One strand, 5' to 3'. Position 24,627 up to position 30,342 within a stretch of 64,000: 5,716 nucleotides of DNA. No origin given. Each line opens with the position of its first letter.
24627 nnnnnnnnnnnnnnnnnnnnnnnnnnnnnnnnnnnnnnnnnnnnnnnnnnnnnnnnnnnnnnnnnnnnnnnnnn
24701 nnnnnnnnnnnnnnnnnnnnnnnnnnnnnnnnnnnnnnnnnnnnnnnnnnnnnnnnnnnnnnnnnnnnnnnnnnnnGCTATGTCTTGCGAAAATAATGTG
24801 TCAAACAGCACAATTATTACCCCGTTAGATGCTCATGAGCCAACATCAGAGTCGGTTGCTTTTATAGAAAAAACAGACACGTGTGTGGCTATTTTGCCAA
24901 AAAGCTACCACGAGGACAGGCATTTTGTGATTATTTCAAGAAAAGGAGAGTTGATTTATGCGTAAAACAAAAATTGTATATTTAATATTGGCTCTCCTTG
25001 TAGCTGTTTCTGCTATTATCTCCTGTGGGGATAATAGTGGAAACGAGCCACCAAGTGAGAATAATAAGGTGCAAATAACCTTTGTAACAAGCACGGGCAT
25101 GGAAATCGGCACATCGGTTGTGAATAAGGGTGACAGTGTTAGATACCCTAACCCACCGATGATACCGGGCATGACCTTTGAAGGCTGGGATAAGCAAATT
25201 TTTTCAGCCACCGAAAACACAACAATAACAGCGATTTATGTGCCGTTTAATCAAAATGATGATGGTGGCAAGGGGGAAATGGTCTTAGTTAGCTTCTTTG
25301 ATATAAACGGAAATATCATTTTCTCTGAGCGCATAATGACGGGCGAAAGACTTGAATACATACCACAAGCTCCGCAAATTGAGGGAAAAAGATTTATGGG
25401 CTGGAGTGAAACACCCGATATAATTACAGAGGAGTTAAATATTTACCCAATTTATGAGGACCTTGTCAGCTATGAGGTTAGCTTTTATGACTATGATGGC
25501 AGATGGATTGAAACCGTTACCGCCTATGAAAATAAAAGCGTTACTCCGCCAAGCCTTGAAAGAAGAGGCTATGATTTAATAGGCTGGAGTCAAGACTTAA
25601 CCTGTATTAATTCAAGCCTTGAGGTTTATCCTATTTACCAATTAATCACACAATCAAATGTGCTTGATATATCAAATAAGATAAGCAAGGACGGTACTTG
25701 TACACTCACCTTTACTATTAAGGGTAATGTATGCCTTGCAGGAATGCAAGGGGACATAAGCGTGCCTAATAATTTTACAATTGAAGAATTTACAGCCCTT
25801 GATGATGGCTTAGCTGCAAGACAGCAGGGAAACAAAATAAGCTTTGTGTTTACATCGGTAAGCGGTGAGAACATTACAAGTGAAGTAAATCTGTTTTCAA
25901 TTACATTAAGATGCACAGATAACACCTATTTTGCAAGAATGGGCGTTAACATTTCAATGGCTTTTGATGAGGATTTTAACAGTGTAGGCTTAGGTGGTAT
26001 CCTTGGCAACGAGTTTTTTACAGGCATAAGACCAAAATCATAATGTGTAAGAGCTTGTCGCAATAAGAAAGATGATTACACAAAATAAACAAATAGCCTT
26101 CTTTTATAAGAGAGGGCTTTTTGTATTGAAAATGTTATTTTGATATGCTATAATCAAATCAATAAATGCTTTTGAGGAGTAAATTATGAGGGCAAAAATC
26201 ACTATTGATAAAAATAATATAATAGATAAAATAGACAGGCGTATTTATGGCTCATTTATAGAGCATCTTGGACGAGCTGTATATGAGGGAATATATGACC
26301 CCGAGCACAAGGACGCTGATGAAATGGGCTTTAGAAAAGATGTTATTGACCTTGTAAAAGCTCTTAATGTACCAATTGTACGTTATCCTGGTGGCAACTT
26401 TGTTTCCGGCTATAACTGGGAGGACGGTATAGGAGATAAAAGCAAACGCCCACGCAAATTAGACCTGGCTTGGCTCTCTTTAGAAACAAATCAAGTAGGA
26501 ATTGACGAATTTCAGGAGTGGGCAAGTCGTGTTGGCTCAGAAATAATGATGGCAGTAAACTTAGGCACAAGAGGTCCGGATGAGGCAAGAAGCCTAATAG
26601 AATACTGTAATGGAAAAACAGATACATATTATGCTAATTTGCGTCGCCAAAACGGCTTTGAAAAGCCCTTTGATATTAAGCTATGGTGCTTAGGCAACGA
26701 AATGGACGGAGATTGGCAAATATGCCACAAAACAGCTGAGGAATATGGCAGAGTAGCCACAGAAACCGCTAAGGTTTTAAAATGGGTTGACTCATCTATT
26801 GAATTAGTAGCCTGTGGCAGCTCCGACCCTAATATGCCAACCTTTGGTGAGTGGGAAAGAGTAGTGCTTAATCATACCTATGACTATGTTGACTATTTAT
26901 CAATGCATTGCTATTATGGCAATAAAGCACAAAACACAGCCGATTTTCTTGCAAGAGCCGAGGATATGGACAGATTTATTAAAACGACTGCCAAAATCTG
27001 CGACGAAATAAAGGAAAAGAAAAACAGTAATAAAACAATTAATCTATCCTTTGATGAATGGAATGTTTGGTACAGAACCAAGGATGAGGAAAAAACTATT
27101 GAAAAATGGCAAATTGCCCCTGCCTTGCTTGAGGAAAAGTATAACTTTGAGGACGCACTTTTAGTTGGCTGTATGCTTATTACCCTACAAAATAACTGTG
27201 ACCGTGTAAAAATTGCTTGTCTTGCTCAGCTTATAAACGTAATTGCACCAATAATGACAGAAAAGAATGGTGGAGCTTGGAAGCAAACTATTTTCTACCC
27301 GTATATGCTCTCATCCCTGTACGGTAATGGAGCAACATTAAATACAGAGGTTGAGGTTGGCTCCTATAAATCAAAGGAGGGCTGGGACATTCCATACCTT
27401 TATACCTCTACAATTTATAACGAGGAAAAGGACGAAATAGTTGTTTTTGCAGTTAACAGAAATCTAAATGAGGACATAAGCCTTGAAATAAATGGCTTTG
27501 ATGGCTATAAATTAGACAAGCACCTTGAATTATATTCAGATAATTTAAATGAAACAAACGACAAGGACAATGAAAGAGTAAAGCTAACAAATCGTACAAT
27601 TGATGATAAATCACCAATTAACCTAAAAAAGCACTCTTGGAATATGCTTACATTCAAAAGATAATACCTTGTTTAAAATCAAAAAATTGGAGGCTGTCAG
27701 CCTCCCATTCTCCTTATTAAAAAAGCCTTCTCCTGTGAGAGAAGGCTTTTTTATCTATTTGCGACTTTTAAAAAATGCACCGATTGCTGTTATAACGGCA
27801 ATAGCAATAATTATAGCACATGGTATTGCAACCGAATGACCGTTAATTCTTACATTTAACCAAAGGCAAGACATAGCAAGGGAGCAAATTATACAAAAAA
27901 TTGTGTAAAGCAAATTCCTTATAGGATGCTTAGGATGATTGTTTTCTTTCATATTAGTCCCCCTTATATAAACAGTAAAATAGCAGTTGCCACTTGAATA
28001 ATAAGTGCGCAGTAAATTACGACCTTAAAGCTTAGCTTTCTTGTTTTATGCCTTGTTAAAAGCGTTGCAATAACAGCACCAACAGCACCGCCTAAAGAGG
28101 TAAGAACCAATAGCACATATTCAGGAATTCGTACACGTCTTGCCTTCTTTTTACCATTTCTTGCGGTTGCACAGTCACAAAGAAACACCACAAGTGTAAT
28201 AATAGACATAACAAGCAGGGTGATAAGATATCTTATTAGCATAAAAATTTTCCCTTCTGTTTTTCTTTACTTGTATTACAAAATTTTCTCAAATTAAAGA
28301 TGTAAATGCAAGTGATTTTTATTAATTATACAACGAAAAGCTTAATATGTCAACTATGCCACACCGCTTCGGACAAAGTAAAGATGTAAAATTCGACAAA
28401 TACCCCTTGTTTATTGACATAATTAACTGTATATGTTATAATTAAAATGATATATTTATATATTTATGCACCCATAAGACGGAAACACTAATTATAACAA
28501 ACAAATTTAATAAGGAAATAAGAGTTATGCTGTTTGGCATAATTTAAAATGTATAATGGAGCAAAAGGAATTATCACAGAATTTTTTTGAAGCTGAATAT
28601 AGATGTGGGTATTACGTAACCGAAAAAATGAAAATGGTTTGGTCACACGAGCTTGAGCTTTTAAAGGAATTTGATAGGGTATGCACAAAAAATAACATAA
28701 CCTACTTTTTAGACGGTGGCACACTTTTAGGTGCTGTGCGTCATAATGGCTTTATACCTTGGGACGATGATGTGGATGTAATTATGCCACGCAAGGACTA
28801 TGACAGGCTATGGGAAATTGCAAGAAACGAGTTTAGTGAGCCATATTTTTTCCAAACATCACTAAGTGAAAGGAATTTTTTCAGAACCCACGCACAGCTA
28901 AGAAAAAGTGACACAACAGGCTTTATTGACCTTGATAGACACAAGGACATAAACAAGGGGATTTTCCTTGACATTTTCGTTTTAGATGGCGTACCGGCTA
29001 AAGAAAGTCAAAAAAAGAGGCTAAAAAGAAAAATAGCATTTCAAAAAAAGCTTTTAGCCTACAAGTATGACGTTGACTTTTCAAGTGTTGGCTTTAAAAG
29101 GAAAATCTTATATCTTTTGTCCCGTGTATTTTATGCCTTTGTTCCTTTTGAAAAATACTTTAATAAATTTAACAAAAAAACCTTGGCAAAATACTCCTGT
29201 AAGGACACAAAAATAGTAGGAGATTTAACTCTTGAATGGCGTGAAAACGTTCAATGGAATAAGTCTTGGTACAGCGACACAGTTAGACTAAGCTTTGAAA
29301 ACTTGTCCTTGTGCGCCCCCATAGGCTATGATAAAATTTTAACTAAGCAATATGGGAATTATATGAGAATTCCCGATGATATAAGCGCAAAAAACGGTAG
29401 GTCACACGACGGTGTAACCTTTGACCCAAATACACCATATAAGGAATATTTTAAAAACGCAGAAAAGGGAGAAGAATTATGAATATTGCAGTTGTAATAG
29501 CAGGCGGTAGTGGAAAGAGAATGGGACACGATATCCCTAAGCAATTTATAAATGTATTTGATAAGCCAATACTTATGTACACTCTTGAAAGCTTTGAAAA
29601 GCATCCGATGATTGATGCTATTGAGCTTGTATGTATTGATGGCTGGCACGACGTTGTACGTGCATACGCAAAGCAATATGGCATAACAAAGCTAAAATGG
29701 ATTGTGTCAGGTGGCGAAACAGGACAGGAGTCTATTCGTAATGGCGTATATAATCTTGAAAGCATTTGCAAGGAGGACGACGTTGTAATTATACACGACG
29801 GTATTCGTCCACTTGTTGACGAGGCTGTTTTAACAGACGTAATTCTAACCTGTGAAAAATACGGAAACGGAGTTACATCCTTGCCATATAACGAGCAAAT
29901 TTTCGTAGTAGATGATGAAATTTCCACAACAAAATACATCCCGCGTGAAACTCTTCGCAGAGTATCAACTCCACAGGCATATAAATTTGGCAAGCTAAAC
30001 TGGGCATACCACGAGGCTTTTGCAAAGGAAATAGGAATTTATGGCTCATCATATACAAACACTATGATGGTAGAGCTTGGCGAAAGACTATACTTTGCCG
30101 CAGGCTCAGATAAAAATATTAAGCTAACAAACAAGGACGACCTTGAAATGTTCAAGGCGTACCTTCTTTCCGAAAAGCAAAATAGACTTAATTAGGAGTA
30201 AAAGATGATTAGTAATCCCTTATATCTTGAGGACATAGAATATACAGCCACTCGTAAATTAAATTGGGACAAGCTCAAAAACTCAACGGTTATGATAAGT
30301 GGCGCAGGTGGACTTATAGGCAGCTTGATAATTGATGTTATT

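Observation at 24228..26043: Dockerin on the giant protein and a translationally coupled cohesin-like lipoprotein: a possible two-gene surface-tethering module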

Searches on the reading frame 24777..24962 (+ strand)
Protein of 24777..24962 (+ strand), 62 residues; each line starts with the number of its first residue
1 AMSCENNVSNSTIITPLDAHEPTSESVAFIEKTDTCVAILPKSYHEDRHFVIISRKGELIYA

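Call 87: search_protein_families(library=pfam, proteins=[window:24777-24962:+], max_evalue=10)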
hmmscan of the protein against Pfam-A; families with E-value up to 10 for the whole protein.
window:24777-24962:+ (62 aa): 0 families

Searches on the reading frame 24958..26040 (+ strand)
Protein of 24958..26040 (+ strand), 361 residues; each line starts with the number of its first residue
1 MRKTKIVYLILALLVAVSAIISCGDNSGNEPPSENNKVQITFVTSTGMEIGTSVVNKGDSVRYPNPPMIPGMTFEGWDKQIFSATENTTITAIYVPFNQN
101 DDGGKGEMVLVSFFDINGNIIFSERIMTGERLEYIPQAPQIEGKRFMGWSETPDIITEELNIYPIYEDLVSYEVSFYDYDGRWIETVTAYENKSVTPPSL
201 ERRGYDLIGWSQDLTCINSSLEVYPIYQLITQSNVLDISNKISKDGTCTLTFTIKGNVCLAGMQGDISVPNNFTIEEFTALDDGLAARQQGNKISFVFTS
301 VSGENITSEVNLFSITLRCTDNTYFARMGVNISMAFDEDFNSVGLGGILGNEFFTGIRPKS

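Call 5: search_protein_families(library=pfam, proteins=[window:24958-26040:+], max_evalue=10)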
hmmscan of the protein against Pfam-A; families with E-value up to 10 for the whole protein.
window:24958-26040:+ (361 aa): 1 family
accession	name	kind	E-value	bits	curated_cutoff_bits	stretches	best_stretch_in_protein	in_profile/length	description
PF09479.16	Flg_new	-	1.9e-12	47.5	27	3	172-216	1-44/65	Listeria-Bacteroides repeat domain (List_Bact_rpt)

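Call 10: search_solved_structures(query=window:24958-26040:+, max_evalue=10, show_alignments=2)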
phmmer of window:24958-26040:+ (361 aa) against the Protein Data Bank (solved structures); distinct sequences matched with E-value up to 10: 0.

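Call 12: find_homologous_proteins(query=window:24958-26040:+, max_evalue=0.001)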
Query window:24958-26040:+ (361 aa): 2 proteins with E <= 0.001 among 1871 candidates.
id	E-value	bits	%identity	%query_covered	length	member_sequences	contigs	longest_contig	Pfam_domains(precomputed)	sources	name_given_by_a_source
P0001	4.8e-240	814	100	100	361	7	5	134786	PF09479.17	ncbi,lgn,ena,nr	ncbi:MAG: InlB B-repeat-containing protein [Clostridia bacterium]|nr:InlB B-repeat-containing protei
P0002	1.7e-169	582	70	100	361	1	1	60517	PF09479.17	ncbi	-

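Call 13: find_encoding_contigs(protein=P0002, flank=10000, max_places=4)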
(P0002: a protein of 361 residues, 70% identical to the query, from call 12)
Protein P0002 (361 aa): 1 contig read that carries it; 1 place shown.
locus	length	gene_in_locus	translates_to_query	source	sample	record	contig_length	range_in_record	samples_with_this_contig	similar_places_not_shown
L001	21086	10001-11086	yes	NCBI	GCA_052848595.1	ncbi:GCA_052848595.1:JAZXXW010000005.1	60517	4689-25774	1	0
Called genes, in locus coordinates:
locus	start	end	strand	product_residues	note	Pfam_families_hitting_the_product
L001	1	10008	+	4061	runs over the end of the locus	PF00082:Peptidase_S8, PF09479:Flg_new (weak), PF13306:LRR_5, PF23952:LRR_EndoS (faint), PF12799:LRR_4 (faint), PF13306:LRR_5, PF13855:LRR_8 (weak), PF13306:LRR_5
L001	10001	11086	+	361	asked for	PF09479:Flg_new (faint)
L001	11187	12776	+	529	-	PF22848:ASD1_dom, PF06964:Alpha-L-AF_C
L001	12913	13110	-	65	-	-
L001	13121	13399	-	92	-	PF06961:DUF1294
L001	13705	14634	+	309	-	PF04991:LicD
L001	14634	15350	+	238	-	PF01128:IspD, PF12804:NTP_transf_3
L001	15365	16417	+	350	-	PF01073:3Beta_HSD, PF01370:Epimerase, PF02719:Polysacc_synt_2 (faint), PF07993:NAD_binding_4, PF16363:GDP_Man_Dehyd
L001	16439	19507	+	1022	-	PF04464:Glyphos_transf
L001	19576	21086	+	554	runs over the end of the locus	PF01120:Alpha_L_fucos, PF14871:GHL6 (faint)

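Call 14: find_encoding_contigs(protein=P0001, flank=10000, max_places=6)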
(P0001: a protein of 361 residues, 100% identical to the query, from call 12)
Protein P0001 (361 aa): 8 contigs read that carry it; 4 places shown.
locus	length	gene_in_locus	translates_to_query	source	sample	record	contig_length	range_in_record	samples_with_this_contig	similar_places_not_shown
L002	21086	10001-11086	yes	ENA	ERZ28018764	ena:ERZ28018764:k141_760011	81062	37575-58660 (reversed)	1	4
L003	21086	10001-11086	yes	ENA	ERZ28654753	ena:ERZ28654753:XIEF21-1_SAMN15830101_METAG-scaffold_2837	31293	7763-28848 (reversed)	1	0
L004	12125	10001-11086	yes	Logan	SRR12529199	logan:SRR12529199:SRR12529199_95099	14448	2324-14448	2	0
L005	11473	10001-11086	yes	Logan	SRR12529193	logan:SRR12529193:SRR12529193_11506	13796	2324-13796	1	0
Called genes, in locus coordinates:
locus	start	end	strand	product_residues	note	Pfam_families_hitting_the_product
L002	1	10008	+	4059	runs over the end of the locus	PF00082:Peptidase_S8, PF09479:Flg_new (weak), PF13855:LRR_8 (faint), PF13306:LRR_5, PF23952:LRR_EndoS (faint), PF12799:LRR_4 (faint), PF13306:LRR_5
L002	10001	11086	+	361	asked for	PF09479:Flg_new (faint)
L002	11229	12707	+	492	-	PF22848:ASD1_dom, PF06964:Alpha-L-AF_C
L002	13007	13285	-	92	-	PF06961:DUF1294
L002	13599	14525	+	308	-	PF04991:LicD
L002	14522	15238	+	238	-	PF01128:IspD, PF12804:NTP_transf_3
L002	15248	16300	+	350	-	PF01073:3Beta_HSD, PF01370:Epimerase, PF02719:Polysacc_synt_2 (weak), PF07993:NAD_binding_4, PF16363:GDP_Man_Dehyd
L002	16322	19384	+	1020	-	PF04464:Glyphos_transf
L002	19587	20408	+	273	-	PF14808:TMEM164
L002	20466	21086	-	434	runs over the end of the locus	-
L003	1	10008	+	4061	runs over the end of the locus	-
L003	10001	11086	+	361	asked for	PF09479:Flg_new (faint)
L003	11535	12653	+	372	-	PF22848:ASD1_dom, PF06964:Alpha-L-AF_C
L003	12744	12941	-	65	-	-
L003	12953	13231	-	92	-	PF06961:DUF1294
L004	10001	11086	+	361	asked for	PF09479:Flg_new (faint)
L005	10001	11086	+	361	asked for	PF09479:Flg_new (faint)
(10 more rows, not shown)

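Call 98: search_protein_families(library=ncbifam, proteins=[window:24958-26040:+], max_evalue=1)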
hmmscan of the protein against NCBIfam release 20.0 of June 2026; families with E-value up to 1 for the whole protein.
window:24958-26040:+ (361 aa): 1 family
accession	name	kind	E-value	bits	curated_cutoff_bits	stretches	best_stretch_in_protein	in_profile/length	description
TIGR02543.1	List_Bact_rpt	repeat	0.9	9.9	20.95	0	70-91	4-25/44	TIGR02543 family repeat protein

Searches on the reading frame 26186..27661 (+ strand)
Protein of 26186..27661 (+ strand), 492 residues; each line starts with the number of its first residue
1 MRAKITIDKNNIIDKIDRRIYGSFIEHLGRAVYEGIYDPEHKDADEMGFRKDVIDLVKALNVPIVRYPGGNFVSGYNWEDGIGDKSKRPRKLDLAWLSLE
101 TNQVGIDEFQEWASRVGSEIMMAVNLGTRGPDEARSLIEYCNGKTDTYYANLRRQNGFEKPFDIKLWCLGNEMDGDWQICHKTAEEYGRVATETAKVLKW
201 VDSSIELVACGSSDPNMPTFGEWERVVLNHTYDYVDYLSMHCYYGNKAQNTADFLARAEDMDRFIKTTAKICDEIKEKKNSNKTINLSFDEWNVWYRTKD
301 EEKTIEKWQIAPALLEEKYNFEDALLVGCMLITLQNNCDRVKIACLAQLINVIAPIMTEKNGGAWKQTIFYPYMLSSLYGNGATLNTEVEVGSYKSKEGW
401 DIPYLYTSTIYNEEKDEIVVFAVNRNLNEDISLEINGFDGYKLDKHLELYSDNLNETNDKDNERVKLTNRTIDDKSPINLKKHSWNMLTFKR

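Call 9: search_protein_families(library=pfam, proteins=[window:26186-27661:+], max_evalue=0.001)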
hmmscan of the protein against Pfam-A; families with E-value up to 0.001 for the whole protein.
window:26186-27661:+ (492 aa): 1 family
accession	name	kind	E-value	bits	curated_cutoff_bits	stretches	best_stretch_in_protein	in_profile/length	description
PF06964.18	Alpha-L-AF_C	-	1.9e-42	145.7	27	1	290-484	1-165/165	Alpha-L-arabinofuranosidase C-terminal domain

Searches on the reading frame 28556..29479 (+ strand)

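Call 9: search_protein_families(library=pfam, proteins=[window:28556-29479:+], max_evalue=0.001)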
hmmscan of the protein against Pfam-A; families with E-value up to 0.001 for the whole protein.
window:28556-29479:+ (308 aa): 1 family
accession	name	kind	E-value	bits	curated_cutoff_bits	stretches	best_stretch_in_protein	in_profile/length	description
PF04991.19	LicD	-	6.2e-47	161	22.6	1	43-267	1-227/227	LicD family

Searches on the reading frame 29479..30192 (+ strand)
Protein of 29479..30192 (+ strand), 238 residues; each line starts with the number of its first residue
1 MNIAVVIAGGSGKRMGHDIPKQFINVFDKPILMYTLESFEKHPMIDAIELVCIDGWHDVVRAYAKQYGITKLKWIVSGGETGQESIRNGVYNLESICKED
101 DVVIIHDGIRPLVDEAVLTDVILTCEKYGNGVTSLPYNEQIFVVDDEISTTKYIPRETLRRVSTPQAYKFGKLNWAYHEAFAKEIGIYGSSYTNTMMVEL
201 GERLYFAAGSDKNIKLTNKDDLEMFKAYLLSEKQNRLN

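Call 9: search_protein_families(library=pfam, proteins=[window:29479-30192:+], max_evalue=0.001)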
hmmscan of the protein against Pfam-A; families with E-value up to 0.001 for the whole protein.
window:29479-30192:+ (238 aa): 2 families
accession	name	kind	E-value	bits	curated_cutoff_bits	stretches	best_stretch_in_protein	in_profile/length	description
PF01128.25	IspD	-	1.9e-36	126.4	27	1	3-229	2-219/221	2-C-methyl-D-erythritol 4-phosphate cytidylyltransferase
PF12804.13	NTP_transf_3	-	1.1e-07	32.6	27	1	4-139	1-125/160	MobA-like NTP transferase domain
